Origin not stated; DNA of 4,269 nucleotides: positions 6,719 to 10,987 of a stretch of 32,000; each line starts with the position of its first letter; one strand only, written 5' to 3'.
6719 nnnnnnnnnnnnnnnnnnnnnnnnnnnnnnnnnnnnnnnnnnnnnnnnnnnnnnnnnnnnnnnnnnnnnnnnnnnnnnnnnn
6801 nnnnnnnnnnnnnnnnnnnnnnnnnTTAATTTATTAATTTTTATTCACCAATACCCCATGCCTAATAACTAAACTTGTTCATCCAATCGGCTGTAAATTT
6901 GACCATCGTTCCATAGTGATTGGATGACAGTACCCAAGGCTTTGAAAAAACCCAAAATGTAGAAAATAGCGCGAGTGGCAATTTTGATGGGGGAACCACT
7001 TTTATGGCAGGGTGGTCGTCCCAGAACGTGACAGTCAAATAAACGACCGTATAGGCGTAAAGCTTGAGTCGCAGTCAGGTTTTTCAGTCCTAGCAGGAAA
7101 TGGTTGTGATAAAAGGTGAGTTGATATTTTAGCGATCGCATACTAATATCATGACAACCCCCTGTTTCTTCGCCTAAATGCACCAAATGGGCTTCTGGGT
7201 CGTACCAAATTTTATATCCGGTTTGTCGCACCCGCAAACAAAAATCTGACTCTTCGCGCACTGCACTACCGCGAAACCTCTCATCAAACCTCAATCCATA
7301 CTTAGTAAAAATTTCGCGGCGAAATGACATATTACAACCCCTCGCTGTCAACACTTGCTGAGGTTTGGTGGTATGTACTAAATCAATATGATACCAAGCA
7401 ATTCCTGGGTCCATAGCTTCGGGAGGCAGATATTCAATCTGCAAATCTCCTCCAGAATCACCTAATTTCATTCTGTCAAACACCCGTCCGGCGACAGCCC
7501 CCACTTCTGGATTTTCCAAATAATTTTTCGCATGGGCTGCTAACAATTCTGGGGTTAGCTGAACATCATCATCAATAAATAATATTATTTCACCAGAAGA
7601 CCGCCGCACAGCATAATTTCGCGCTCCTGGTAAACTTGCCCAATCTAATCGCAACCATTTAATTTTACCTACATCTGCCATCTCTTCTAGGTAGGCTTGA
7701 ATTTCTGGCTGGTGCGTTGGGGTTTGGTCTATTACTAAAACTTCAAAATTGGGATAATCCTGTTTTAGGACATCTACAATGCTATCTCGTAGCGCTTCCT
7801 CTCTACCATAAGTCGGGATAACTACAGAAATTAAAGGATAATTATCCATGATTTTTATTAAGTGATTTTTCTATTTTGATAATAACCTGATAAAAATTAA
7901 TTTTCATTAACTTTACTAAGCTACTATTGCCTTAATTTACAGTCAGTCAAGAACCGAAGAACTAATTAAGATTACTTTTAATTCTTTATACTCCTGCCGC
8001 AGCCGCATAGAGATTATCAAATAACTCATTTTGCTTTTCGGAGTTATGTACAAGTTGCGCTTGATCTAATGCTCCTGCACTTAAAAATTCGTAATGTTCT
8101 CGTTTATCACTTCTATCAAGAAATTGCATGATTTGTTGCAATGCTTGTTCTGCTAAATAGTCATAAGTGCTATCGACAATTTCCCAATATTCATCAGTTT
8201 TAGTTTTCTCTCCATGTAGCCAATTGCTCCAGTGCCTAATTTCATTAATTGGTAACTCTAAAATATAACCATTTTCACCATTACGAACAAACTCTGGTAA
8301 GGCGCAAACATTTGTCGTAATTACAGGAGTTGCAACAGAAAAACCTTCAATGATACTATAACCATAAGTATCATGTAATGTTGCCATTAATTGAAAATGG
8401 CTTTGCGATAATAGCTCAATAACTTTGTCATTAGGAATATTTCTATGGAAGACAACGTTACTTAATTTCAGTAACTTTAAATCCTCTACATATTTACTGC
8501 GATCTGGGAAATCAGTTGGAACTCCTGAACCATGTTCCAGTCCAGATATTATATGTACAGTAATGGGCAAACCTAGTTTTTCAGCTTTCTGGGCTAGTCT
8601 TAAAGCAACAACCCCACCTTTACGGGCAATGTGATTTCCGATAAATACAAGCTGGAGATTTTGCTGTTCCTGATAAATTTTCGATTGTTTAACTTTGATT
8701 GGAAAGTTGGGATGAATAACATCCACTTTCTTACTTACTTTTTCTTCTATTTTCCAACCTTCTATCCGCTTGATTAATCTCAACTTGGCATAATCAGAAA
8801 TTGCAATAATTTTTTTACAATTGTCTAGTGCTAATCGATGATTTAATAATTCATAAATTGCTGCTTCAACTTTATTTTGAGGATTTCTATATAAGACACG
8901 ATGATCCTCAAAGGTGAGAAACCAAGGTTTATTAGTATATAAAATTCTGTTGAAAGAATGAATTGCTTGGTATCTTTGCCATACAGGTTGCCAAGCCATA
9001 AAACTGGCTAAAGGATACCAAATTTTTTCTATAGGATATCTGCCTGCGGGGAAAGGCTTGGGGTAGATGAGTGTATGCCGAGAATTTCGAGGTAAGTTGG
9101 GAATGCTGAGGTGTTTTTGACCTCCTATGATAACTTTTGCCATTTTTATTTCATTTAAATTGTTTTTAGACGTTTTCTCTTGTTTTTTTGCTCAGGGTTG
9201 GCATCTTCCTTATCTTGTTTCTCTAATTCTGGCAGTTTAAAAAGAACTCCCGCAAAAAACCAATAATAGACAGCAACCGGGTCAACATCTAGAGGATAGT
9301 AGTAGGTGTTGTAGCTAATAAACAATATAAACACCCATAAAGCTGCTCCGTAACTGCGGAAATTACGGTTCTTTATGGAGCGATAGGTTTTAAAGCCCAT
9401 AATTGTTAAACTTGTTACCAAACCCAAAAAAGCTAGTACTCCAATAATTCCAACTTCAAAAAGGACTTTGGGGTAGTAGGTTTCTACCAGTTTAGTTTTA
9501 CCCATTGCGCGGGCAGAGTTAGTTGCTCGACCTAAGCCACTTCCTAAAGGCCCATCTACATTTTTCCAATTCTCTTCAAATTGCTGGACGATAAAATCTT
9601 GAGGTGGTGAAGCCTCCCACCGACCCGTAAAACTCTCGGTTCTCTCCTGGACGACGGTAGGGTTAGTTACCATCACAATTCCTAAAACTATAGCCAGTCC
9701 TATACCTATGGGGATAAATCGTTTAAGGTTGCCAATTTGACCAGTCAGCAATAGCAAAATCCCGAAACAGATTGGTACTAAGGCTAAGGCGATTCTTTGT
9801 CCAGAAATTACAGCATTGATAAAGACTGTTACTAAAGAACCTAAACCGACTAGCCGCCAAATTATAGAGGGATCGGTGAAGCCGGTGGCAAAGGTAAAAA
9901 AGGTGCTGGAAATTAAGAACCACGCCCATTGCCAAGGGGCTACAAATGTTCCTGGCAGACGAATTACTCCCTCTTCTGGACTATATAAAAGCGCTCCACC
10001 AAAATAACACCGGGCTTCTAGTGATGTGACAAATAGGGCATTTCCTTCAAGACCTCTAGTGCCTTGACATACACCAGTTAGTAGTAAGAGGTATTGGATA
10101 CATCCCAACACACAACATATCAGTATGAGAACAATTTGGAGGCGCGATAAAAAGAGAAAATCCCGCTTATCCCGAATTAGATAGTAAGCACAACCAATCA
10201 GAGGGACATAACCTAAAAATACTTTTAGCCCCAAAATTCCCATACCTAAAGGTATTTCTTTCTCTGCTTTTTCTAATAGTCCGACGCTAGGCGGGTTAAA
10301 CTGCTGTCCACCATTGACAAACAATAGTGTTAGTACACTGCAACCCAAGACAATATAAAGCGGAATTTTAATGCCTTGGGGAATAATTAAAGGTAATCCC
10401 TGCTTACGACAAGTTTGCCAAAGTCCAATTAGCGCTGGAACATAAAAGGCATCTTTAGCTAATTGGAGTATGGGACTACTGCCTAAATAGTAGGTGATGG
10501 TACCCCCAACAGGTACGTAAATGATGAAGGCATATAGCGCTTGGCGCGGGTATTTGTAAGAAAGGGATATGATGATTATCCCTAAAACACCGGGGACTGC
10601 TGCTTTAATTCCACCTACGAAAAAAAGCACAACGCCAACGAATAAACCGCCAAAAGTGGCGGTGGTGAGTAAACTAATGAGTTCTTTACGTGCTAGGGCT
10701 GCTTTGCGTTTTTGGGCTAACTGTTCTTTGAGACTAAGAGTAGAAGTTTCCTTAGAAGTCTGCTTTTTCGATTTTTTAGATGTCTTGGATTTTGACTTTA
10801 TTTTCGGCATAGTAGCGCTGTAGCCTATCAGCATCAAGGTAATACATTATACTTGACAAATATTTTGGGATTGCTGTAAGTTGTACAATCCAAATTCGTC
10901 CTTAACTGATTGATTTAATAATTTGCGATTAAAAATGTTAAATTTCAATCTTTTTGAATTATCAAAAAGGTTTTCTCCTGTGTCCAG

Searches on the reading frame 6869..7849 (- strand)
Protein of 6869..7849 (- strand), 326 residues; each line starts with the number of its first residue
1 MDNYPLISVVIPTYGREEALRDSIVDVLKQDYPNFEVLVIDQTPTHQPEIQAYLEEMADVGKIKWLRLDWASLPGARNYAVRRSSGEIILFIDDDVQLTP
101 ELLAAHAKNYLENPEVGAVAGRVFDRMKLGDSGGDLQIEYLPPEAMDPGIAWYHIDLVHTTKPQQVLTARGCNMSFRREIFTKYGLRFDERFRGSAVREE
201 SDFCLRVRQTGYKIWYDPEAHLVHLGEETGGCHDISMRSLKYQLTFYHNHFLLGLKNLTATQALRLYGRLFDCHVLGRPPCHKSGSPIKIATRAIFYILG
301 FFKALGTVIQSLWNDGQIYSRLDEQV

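Call 8: search_protein_families(library=ncbifam, proteins=[window:6869-7849:-], max_evalue=0.00001)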
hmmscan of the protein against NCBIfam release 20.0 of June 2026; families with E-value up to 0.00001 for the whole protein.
window:6869-7849:- (326 aa): 15 families
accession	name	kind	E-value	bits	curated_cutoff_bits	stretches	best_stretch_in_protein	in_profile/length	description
NF038299.1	EPS_HpsN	equivalog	5e-189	626.9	425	1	5-321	1-317/317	hormogonium polysaccharide biosynthesis glycosyltransferase HpsN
NF041875.1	EPS_EpsD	equivalog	1.2e-21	77.5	370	1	7-227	1-209/325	exopolysaccharide biosynthesis glycosyltransferase EpsD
TIGR03965.1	mycofact_glyco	equivalog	1.1e-17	64.1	280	1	4-224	73-280/467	mycofactocin biosynthesis glycosyltransferase MftF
TIGR03937.1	PgaC_IcaA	equivalog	1.3e-14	54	422.3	1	2-122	42-162/407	poly-beta-1,6-N-acetyl-D-glucosamine synthase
NF041394.1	GtaseAglG_Halo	equivalog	1.9e-14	53.6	440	1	7-224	3-215/304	glucosyl-dolichyl phosphate glucuronosyltransferase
TIGR04017.1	WcaA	equivalog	1.5e-13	51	495.75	1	3-105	3-105/279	colanic acid biosynthesis glycosyltransferase WcaA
NF007453.0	PRK10018.1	equivalog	2e-13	50.7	382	1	2-105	3-106/280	colanic acid biosynthesis glycosyltransferase WcaA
NF038302.1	EPS_HpsE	equivalog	2e-12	46.7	300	1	7-224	3-222/307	hormogonium polysaccharide biosynthesis glycosyltransferase HpsE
NF050050.1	ProtGlycPglI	equivalog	1.2e-10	41.3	500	1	5-104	2-102/306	GalNAc(5)-diNAcBac-PP-undecaprenol beta-1,3-glucosyltransferase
NF047683.1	TeichurnBiosyTuaG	equivalog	1.1e-09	38.3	400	1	3-105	4-106/252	teichuronic acid biosynthesis protein TuaG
TIGR04242.1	nodulat_NodC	equivalog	1.6e-09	37.2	550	1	2-124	45-169/395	chitooligosaccharide synthase NodC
TIGR03111.1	glyc2_xrt_Gpos1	hypoth_equivalog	2e-09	36.7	363.95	1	2-129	46-175/439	TIGR03111 family XrtG-associated glycosyltransferase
TIGR01556.1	rhamnosyltran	subfamily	1.9e-08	33.9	200.55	1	19-225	9-201/281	rhamnosyltransferase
NF007482.0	PRK10073.1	equivalog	5.6e-07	28.9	423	1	2-102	3-102/334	glycosyltransferase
NF053739.1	GlytfEpsEBac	equivalog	2e-06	27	450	1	5-197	1-195/265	glycosyltransferase EpsE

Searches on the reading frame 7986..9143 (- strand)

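Call 8: search_protein_families(library=ncbifam, proteins=[window:7986-9143:-], max_evalue=0.00001)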
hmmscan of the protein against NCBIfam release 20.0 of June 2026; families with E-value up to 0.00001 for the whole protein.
window:7986-9143:- (385 aa): 3 families
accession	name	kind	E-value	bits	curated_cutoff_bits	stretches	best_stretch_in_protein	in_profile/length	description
TIGR03999.1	thiol_BshA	equivalog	1.8e-09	37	273.7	1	212-297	238-322/375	N-acetyl-alpha-D-glucosaminyl L-malate synthase BshA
NF041876.1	EPS_EpsE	equivalog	2.9e-09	36.6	400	1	155-295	207-343/389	exopolysaccharide biosynthesis GT4 family glycosyltransferase EpsE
NF046085.1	XrtY_assoc_Gly1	equivalog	9.7e-08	31.3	400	1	93-314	147-351/387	XrtY-associated glycosyltransferase XYAG1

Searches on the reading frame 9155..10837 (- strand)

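Call 8: search_protein_families(library=ncbifam, proteins=[window:9155-10837:-], max_evalue=0.00001)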
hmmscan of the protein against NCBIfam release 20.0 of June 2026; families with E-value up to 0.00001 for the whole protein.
window:9155-10837:- (560 aa): 1 family
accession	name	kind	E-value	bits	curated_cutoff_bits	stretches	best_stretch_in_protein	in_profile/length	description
NF038300.1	EPS_HpsL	equivalog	3.5e-275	913.6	640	1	14-545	1-533/534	hormogonium polysaccharide biosynthesis protein HpsL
